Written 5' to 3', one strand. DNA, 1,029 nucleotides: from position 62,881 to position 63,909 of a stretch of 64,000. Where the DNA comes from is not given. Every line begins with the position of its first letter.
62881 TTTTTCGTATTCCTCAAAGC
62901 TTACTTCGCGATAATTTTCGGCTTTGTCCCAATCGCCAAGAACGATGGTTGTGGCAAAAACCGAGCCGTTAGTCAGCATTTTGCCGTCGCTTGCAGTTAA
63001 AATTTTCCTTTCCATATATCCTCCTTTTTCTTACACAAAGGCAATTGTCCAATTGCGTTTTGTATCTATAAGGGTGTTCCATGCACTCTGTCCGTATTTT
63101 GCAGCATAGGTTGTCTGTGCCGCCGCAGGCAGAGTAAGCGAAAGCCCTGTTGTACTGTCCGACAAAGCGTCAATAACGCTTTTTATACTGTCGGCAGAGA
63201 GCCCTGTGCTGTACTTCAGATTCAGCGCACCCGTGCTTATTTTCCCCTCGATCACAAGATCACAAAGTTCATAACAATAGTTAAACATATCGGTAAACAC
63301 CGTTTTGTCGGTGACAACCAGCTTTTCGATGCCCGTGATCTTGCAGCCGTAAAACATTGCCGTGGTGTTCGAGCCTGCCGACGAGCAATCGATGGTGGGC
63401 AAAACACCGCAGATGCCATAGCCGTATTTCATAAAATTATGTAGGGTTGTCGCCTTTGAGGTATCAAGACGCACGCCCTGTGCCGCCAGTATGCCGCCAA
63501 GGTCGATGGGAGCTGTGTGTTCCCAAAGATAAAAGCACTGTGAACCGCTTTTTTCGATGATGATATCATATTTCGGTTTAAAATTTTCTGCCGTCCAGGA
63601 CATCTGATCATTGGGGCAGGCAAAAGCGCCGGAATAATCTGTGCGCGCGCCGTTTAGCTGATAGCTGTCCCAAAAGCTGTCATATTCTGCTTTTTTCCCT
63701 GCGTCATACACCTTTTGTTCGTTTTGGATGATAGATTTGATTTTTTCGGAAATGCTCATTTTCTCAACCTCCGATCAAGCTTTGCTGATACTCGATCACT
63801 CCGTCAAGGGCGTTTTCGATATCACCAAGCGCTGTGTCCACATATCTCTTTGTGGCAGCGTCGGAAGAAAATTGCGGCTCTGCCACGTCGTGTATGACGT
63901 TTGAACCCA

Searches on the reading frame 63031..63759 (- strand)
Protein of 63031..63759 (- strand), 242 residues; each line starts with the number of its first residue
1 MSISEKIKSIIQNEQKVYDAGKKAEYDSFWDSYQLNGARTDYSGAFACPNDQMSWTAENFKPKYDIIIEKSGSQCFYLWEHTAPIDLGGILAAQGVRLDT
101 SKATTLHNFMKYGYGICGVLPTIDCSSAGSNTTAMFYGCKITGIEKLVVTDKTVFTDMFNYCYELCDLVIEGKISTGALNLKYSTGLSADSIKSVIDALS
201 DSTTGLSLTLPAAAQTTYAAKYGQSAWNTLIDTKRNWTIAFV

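Call 39: find_encoding_contigs(protein=window:63031-63759:-, flank=10000, max_places=6)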
Protein window:63031-63759:- (242 aa): 2 contigs read that carry it; 1 place shown.
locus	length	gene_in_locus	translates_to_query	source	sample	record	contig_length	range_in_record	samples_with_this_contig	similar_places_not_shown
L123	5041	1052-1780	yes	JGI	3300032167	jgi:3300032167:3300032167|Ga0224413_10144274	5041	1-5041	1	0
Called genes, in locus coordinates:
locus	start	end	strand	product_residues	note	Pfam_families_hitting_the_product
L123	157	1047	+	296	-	-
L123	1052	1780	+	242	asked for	-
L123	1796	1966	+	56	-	-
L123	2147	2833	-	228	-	PF16227:DUF4886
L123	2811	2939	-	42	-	-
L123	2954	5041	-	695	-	?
